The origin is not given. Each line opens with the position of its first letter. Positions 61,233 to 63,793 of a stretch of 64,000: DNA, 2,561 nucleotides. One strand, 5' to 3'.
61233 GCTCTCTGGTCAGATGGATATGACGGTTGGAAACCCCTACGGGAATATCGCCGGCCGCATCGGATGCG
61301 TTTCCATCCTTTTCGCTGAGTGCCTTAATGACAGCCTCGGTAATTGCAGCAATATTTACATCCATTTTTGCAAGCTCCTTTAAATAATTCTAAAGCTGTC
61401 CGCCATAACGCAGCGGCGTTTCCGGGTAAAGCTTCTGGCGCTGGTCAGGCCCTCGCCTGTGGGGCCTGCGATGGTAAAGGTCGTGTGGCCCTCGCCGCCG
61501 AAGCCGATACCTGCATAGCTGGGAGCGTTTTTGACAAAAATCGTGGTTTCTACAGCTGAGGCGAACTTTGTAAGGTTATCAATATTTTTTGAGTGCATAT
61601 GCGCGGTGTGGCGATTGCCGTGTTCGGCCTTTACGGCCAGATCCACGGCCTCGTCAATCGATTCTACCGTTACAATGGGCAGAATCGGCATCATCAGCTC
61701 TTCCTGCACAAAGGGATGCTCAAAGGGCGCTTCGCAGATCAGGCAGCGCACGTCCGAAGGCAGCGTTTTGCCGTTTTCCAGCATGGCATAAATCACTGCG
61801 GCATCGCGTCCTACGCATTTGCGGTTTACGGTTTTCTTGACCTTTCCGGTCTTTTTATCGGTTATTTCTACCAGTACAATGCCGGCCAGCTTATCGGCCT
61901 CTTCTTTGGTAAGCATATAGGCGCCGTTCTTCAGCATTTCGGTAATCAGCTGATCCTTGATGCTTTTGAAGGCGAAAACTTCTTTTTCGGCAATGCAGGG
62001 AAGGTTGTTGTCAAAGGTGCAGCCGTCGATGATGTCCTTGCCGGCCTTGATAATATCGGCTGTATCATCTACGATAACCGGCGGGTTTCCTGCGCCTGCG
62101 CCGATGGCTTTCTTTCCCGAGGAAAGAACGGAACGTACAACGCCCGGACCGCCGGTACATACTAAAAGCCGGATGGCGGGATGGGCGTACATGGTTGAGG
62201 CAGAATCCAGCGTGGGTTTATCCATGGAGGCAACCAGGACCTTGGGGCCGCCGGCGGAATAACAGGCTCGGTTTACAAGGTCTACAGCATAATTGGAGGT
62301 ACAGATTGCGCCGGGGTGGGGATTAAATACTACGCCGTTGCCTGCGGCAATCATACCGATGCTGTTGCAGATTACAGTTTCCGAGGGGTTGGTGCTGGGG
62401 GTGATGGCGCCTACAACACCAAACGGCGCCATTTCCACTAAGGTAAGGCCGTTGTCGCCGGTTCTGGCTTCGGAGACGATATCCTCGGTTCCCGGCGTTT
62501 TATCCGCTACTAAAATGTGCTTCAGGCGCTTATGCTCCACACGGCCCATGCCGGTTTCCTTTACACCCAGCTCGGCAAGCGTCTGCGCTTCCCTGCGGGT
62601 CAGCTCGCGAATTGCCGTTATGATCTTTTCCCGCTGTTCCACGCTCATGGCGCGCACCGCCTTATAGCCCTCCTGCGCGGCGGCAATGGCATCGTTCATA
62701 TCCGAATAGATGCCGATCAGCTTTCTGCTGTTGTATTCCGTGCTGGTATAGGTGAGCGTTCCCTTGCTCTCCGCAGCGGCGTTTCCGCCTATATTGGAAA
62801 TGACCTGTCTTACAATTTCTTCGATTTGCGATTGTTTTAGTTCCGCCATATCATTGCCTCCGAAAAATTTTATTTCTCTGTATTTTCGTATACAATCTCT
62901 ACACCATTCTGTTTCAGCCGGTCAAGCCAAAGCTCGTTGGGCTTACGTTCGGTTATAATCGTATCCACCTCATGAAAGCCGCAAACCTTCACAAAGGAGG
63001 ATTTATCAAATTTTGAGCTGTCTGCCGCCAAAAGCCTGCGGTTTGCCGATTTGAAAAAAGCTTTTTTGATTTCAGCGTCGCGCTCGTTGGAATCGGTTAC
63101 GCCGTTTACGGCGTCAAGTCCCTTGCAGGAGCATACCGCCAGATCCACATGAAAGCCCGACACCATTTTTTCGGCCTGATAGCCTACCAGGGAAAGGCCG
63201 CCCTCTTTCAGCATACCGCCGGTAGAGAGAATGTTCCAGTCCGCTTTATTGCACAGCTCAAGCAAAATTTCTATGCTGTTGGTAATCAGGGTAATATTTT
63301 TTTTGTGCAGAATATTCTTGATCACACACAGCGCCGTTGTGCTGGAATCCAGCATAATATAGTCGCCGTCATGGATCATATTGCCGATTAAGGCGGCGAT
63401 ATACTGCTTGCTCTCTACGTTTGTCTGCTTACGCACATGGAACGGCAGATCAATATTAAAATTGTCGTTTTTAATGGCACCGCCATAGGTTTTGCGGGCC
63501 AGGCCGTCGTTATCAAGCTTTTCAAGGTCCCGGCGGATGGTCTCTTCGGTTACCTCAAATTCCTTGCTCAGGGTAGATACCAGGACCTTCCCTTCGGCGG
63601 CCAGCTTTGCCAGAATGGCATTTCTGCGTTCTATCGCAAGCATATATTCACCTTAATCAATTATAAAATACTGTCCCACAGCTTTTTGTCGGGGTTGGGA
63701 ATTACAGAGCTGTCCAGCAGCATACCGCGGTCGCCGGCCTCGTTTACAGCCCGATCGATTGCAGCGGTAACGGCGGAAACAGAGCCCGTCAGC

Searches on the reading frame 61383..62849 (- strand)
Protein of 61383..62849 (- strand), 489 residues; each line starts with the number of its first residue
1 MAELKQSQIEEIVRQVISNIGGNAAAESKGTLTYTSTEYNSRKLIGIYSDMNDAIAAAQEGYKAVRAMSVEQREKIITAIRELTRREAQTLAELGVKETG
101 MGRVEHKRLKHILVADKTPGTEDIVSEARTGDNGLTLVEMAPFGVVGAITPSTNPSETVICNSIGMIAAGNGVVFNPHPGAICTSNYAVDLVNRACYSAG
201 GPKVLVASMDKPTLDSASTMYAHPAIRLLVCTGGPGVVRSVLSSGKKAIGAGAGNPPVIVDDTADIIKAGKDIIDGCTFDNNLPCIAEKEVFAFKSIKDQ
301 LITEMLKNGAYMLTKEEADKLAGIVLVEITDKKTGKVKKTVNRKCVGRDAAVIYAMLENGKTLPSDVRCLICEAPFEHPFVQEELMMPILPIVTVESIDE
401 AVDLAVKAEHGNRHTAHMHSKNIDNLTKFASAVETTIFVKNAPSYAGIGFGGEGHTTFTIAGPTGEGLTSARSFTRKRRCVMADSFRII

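Call 65: search_protein_families(library=pfam, max_evalue=0.00001, proteins=[window:61383-62849:-])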
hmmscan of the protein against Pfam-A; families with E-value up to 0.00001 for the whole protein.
window:61383-62849:- (489 aa): 1 family
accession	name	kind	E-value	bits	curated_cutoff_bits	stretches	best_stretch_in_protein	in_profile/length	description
PF00171.27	Aldedh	-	8e-37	127.3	23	1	49-458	29-443/461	Aldehyde dehydrogenase family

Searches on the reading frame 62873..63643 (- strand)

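Call 65: search_protein_families(library=pfam, max_evalue=0.00001, proteins=[window:62873-63643:-])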
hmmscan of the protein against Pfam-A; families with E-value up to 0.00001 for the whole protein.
window:62873-63643:- (257 aa): 3 families
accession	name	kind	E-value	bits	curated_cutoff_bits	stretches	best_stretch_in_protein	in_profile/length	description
PF00455.28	DeoRC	-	1.4e-46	158.8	31.8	1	75-232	2-159/160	DeoR C terminal sensor domain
PF08220.18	HTH_DeoR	-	4.9e-15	55.5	21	1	6-60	1-55/57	DeoR-like helix-turn-helix domain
PF08279.18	HTH_11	-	3.3e-07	30.5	25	1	6-47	1-43/55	HTH domain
